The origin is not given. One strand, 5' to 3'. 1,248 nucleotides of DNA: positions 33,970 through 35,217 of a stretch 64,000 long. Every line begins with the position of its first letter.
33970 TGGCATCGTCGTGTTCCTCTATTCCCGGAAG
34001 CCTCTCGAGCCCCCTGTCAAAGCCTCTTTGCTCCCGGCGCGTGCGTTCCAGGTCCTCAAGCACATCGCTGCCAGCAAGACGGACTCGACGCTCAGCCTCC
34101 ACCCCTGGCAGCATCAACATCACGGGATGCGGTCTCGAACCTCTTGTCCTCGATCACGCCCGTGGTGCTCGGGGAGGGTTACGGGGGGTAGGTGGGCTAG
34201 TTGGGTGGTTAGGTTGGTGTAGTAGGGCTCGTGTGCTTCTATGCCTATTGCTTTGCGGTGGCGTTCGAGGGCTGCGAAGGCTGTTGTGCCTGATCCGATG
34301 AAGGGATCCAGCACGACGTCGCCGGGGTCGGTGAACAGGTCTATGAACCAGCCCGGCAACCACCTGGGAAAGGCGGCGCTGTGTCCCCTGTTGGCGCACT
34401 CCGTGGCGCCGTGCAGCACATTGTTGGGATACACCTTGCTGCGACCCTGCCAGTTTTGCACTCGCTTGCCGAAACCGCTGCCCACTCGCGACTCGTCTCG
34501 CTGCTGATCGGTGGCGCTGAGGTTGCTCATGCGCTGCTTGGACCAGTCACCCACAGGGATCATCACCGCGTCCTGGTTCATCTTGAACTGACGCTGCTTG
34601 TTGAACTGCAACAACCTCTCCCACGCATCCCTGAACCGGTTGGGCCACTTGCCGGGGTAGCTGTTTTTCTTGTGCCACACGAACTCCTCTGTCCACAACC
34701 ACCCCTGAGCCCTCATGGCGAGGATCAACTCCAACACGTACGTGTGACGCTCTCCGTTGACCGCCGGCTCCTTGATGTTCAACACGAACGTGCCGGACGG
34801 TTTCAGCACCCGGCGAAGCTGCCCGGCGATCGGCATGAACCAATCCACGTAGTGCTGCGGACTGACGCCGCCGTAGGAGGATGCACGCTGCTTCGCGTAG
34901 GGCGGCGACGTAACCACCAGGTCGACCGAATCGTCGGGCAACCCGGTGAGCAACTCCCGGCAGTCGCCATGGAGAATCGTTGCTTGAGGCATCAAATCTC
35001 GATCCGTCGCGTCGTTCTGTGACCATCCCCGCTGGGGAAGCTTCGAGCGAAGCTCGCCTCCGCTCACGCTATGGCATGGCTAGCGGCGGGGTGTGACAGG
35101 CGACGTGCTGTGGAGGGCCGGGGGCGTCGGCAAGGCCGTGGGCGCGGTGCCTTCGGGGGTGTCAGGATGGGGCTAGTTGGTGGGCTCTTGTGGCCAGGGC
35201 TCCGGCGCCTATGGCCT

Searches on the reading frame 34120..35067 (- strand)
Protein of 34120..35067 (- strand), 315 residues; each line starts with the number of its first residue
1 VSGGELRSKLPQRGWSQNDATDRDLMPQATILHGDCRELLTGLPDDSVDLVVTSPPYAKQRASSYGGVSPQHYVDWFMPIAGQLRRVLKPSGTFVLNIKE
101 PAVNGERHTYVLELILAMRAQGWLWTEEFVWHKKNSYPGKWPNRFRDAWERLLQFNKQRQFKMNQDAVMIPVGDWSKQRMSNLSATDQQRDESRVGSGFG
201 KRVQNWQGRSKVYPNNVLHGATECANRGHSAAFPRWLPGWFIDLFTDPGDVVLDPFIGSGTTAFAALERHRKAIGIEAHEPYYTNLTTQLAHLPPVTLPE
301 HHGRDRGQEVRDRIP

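Call 3: search_protein_families(library=pfam, proteins=[window:34120-35067:-], max_evalue=0.01)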
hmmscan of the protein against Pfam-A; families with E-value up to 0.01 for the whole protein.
window:34120-35067:- (315 aa): 3 families
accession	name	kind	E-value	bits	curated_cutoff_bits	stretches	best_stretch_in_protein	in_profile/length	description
PF01555.25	N6_N4_Mtase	-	3.9e-41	141.9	26.7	1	48-284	1-217/221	DNA methylase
PF01170.24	UPF0020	-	0.0027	17.9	22.3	0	247-266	27-47/197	RMKL-like, methyltransferase domain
PF03602.21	Cons_hypoth95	-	0.0055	16.8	24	0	250-293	43-87/182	Conserved hypothetical protein 95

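Call 4: search_protein_families(library=padloc, proteins=[window:34120-35067:-], max_evalue=0.01)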
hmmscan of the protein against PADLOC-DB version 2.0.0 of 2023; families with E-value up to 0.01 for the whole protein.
window:34120-35067:- (315 aa): 69 families (the best 25 are shown)
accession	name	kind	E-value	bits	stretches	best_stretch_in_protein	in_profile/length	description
PDLC03387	MTase_II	-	1e-44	150.9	2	114-284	131-269/289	Type II methyltransferase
PDLC03353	MTase_II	-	3.1e-34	116.7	1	29-284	10-244/260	Type II methyltransferase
PDLC03371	MTase_II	-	3.8e-32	109.8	1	28-289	10-251/260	Type II methyltransferase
PDLC03323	MTase_II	-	6.4e-32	108.9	1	30-283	16-287/330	Type II methyltransferase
PDLC03350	MTase_II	-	4e-28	96.7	1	30-284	58-289/312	Type II methyltransferase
PDLC03299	MTase_II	-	5.9e-26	89.6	1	28-282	14-249/296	Type II methyltransferase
PDLC03252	MTase_II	-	1.6e-25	88.2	3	29-107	91-174/365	Type II methyltransferase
PDLC03260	MTase_II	-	7.8e-24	82.2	2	225-288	242-304/349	Type II methyltransferase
PDLC03265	MTase_II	-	2.5e-21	74.5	2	29-95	25-95/333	Type II methyltransferase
PDLC03230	MTase_II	-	1.6e-20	71.7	1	30-282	37-274/360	Type II methyltransferase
PDLC03228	MTase_II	-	3.7e-20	70.7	2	225-291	140-206/227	Type II methyltransferase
PDLC03216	MTase_II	-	4e-20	70.1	2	244-292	209-257/364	Type II methyltransferase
PDLC03738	oMTase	-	6.4e-20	69.2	2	246-293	221-268/376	orphan methyltransferase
PDLC03316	MTase_II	-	1.1e-17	62.1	1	24-155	32-167/390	Type II methyltransferase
PDLC03283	MTase_II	-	1.2e-16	58.9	2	225-294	206-275/352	Type II methyltransferase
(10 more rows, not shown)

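Call 5: search_protein_families(library=ncbifam, proteins=[window:34120-35067:-], max_evalue=0.01)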
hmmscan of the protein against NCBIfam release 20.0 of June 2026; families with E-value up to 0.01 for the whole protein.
window:34120-35067:- (315 aa): 3 families
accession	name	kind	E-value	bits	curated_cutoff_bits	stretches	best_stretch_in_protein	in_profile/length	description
NF050803.1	DnaMtaseCcrMCaul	equivalog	1.4e-19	70.2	830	2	241-299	198-256/350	adenine-specific DNA-methyltransferase CcrM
NF010253.0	PRK13699.1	subfamily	1.5e-17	64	244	2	226-292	141-207/226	DNA methyltransferase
NF008572.0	PRK11524.1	equivalog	3.9e-17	62.3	292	2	28-96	14-84/294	adenine-specific DNA-methyltransferase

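Call 56: search_solved_structures(query=window:34120-34992:-, max_evalue=0.001, show_alignments=2)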
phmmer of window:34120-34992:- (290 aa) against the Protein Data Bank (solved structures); distinct sequences matched with E-value up to 0.001: 12.
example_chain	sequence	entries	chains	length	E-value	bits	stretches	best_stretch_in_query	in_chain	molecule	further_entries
1boo_A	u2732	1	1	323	1.7e-29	106.2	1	6-257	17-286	PROTEIN (N-4 CYTOSINE-SPECIFIC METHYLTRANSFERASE PVU II)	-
6pbd_A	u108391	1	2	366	2.6e-18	69.4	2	204-275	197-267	Modification methylase CcrMI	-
2zie_A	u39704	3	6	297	1.8e-15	60.1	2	201-262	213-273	Putative modification methylase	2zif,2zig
8s9m_A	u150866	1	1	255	6.3e-13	51.7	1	201-266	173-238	DNA cytosine-N4 methyltransferase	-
8s9n_A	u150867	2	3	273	8.2e-13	51.4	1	201-266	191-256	DNA cytosine-N4 methyltransferase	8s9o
1nw8_A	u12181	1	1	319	3.1e-12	49.5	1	10-258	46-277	MODIFICATION METHYLASE RSRI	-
1eg2_A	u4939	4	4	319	3.1e-12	49.5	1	10-258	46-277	MODIFICATION METHYLASE RSRI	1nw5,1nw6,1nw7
9c3u_A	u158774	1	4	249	1.6e-10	43.8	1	221-258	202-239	Methyltransferase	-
8urk_A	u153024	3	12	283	2.2e-10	43.4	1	221-258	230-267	Methyltransferase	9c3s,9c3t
1g60_A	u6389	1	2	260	1.2e-09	41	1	10-259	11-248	Adenine-specific Methyltransferase MboIIA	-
5hek_A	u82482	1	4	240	2.4e-08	36.7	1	216-264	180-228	Adenine specific DNA methyltransferase (DpnA)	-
5hfj_A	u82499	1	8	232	3.6e-08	36.1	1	216-261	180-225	Adenine specific DNA methyltransferase (DpnA)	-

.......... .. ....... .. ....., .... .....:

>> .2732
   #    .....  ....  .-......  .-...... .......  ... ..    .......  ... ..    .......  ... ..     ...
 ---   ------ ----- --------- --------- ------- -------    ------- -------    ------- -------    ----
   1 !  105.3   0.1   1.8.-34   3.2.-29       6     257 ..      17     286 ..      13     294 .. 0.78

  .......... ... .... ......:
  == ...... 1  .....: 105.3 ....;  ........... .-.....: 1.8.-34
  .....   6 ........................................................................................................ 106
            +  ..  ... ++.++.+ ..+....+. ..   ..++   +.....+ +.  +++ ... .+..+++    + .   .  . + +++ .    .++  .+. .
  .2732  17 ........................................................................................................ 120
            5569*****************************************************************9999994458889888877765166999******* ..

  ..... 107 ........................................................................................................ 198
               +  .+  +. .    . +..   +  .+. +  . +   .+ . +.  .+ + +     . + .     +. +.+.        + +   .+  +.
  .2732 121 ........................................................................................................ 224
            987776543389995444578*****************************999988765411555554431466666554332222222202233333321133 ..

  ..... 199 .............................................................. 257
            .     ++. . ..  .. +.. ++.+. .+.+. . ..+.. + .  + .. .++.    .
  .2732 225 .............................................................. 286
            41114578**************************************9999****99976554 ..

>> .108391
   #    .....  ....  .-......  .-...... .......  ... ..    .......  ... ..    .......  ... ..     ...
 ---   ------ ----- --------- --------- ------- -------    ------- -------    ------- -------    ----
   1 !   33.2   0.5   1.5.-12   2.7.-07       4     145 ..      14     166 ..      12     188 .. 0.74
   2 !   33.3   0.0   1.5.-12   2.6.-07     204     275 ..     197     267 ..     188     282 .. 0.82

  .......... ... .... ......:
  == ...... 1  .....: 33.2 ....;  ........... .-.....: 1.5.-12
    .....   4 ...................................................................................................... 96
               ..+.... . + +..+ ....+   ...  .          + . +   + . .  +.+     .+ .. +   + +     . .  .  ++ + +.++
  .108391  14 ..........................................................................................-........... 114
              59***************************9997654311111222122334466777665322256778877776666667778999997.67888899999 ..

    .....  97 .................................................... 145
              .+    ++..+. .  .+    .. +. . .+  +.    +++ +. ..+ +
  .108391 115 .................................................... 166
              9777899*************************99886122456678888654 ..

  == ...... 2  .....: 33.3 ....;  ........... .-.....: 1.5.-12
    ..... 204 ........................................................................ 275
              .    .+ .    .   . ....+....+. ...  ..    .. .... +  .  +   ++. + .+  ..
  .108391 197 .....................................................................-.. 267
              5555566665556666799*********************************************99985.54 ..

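Call 66: search_protein_families(library=pfam, proteins=[L009:9043-9585:-], max_evalue=0.01)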
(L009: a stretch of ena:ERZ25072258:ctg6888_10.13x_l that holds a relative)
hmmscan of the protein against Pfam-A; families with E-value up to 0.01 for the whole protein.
L009:9043-9585:- (180 aa): 0 families

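Call 68: search_protein_families(library=padloc, proteins=[L009:9043-9585:-], max_evalue=0.01)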
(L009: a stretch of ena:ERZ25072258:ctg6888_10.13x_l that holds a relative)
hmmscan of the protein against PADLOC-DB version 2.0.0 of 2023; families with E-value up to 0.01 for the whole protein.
L009:9043-9585:- (180 aa): 0 families

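Call 87: search_dna_similar(query=window:34120-34992:-, collection=plasmids, mode=protein, max_rows=12, max_evalue=1e-20)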
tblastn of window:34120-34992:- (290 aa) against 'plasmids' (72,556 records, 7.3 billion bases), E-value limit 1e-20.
Records with a match: 31; places in all: 31; records where one place covers at least 80% of the query: 31.
Best place of each record, by identity: 60-80% 14; <60% 17.
By first word of the organism name: Acinetobacter 5; Klebsiella 4; Aeromonas 4; Photobacterium 2; Salmonella 2; Enterobacter 1; Raoultella 1; Citrobacter 1; Microbacterium 1; Gluconobacter 1; and 9 more.
By predicted mobility (MOB-suite, as given by PLSDB): non-mobilizable 16; mobilizable 14; conjugative 1.
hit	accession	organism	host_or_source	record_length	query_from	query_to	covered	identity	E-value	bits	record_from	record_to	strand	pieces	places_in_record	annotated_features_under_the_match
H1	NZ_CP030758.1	Acinetobacter schindleri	whole organism,the condensate water of ...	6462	1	257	89%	65.8%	5e-116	373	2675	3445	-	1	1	site-specific DNA-methyltransferase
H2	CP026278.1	Klebsiella oxytoca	-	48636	6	252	85%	68.4%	3e-113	365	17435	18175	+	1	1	site-specific DNA-methyltransferase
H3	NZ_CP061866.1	Photobacterium damselae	Seriola lalandi,cell culture,caudal ...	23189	3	257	88%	62.7%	5e-113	365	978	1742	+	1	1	site-specific DNA-methyltransferase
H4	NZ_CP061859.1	Photobacterium damselae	Seriola lalandi,cell culture,caudal ...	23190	3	257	88%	62.7%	5e-113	365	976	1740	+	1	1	site-specific DNA-methyltransferase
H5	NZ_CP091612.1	Salmonella enterica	Homo sapiens,feces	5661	6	257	87%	63.1%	4e-109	353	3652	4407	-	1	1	site-specific DNA-methyltransferase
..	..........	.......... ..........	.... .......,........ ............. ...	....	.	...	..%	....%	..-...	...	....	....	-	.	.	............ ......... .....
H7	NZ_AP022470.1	Enterobacter roggenkampii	-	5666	6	257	87%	63.1%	4e-109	353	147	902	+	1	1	site-specific DNA-methyltransferase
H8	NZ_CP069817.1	Raoultella planticola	-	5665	6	257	87%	63.1%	4e-109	353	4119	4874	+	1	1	site-specific DNA-methyltransferase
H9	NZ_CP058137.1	Klebsiella quasipneumoniae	culture,Wastewater influent sample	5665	6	257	87%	63.1%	4e-109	353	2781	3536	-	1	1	site-specific DNA-methyltransferase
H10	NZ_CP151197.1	Klebsiella variicola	sewage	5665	6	257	87%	63.1%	4e-109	353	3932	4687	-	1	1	site-specific DNA-methyltransferase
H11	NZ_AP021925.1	Aeromonas sp. WP2-W18-CRE-05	-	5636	4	252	86%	63.9%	2e-110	357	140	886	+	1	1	site-specific DNA-methyltransferase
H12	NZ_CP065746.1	Aeromonas allosaccharophila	-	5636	4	252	86%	63.9%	2e-110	357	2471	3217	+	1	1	site-specific DNA-methyltransferase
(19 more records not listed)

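Call 88: search_dna_similar(query=window:34120-34992:-, collection=phages, mode=protein, max_rows=8, max_evalue=1e-20)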
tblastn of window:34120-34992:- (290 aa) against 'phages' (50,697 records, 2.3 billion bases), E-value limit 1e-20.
Records with a match: 94; places in all: 94; records where one place covers at least 80% of the query: 94.
Best place of each record, by identity: 60-80% 2; <60% 92.
By first word of the organism name: Mycobacterium 63; Erwinia 7; uncultured 4; Serratia 4; Yersinia 4; Salmonella 2; Cronobacter 2; Pectobacterium 2; Cellulophaga 2; Halorubrum 2; and 2 more.
By host as written in the record: Mycobacterium smegmatis mc2 155 35; - 13; Mycobacterium smegmatis mc#155 12; Mycobacterium smegmatis mc2155 5; Erwinia amylovora 3; Erwinia amylovora SNUABM_01 3; Salmonella enterica serovar Enteritidis 2; Cronobacter sakazakii 2; and 13 more.
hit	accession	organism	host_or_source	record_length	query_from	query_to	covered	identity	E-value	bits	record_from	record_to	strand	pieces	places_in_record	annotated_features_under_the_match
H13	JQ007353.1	Salmonella phage SE2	Salmonella enterica serovar Enteritidis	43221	6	257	87%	61.5%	1e-58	361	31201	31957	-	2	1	DNA methylase N-4/N-6 domain protein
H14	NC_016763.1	Salmonella phage SE2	Salmonella enterica serovar Enteritidis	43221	6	257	87%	61.5%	1e-58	361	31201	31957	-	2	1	DNA methylase N-4/N-6 domain protein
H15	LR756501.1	uncultured phage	metagenomic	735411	1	257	89%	36.3%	2e-40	154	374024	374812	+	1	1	record has no annotation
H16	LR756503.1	uncultured phage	metagenomic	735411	1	257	89%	36.3%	2e-40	154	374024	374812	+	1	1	record has no annotation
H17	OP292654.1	Xanthomonas phage XbC2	Xanthomonas vesicatoria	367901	6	280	95%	33.2%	2e-46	172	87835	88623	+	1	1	site-specific DNA-methyltransferase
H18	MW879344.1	Erwinia phage pEa_SNUABM_49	Erwinia amylovora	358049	6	265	90%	34.3%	1e-44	167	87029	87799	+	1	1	hypothetical protein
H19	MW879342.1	Erwinia phage pEa_SNUABM_19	Erwinia amylovora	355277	6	265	90%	34.3%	2e-44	166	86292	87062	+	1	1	hypothetical protein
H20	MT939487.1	Erwinia phage pEa_SNUABM_47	Erwinia amylovora SNUABM_01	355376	6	265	90%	34.3%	2e-44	166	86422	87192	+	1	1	putative N-4 cytosine specific DNA methyltransferase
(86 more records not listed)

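Call 89: get_annotated_region(hit=H6, flank=3000)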
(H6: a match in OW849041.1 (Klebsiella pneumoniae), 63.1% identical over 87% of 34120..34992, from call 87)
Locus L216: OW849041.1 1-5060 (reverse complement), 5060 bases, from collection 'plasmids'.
description: Klebsiella pneumoniae isolate 459 genome assembly, plasmid: P4
organism: Klebsiella pneumoniae (NCBI taxid 573)
taxonomy: Bacteria; Pseudomonadota; Gammaproteobacteria; Enterobacterales; Enterobacteriaceae; Klebsiella; Klebsiella pneumoniae
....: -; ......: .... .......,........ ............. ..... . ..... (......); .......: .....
typing (MOB-suite, as given by PLSDB): mobilizable; replicon ColRNAI_rep_cluster_1987; relaxase MOBP
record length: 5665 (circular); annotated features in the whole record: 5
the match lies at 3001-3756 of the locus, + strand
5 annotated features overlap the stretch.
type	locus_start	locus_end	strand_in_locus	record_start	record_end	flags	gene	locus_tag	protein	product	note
CDS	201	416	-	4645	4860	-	-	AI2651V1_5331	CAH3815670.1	hypothetical protein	-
CDS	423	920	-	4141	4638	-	-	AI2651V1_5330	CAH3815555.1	hypothetical protein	-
CDS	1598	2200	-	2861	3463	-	-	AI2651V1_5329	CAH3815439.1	Mobilization protein MbeC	-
CDS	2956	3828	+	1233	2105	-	-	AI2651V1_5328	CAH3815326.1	Modification methylase PvuII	-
CDS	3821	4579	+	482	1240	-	-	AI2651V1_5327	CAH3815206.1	hypothetical protein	-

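Call 90: get_annotated_region(hit=H1, flank=3000)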
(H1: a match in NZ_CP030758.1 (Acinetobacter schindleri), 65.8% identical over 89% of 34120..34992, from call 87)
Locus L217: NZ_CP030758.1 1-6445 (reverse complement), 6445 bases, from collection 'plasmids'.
description: Acinetobacter schindleri strain H3 plasmid unnamed4, complete sequence
organism: Acinetobacter schindleri (NCBI taxid 108981)
taxonomy: Bacteria; Pseudomonadota; Gammaproteobacteria; Moraxellales; Moraxellaceae; Acinetobacter; Acinetobacter schindleri
host: -; source: whole organism,the condensate water of the Shenzhou-9 spacecraft; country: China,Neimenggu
typing (MOB-suite, as given by PLSDB): mobilizable; relaxase MOBQ
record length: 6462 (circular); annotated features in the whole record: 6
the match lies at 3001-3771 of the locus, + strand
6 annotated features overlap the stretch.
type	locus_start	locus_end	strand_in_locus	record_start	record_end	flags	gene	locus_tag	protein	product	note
CDS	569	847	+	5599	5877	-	-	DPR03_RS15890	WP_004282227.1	hypothetical protein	-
CDS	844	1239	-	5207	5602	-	-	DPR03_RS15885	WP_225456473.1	hypothetical protein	-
CDS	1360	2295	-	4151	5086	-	repM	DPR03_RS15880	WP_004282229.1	replication initiation protein RepM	GO:0006270 - DNA replication initiation [Evidence IEA]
CDS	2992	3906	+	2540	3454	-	-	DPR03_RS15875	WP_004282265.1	site-specific DNA-methyltransferase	GO:0009307 - DNA restriction-modification system [Evidence IEA]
CDS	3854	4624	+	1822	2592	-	-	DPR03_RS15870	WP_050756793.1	PmeII family type II restriction endonuclease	-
CDS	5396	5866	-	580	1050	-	-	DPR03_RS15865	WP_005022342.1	hypothetical protein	-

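Call 91: get_annotated_region(hit=H2, flank=3000)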
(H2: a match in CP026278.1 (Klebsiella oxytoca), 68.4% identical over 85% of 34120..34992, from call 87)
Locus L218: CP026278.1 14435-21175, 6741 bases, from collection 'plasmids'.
description: Klebsiella oxytoca strain KONIH2 plasmid pKOR-0e8e, complete sequence
organism: Klebsiella oxytoca (NCBI taxid 571)
taxonomy: Bacteria; Pseudomonadota; Gammaproteobacteria; Enterobacterales; Enterobacteriaceae; Klebsiella; Klebsiella oxytoca
host: -; source: -; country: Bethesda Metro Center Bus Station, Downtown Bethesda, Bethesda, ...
typing (MOB-suite, as given by PLSDB): non-mobilizable
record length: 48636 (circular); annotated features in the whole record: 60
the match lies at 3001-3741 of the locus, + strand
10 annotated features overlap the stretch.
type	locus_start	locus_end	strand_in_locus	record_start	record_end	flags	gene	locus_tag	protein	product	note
CDS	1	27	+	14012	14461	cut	-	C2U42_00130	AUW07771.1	recombination protein NinB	-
CDS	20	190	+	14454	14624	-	-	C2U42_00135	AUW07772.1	hypothetical protein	-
CDS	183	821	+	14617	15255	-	-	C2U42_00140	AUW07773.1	hypothetical protein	-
CDS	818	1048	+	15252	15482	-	-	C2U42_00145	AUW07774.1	hypothetical protein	-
CDS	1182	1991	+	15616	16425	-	-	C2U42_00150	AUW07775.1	antitermination protein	-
CDS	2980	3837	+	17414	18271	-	-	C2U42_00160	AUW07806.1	site-specific DNA-methyltransferase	-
CDS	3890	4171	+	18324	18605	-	-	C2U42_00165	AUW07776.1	hypothetical protein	-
CDS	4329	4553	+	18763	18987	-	-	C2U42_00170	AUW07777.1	lysis protein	-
CDS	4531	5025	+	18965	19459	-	-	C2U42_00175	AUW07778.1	lysozyme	-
CDS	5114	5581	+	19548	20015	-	-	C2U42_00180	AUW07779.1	lysis protein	-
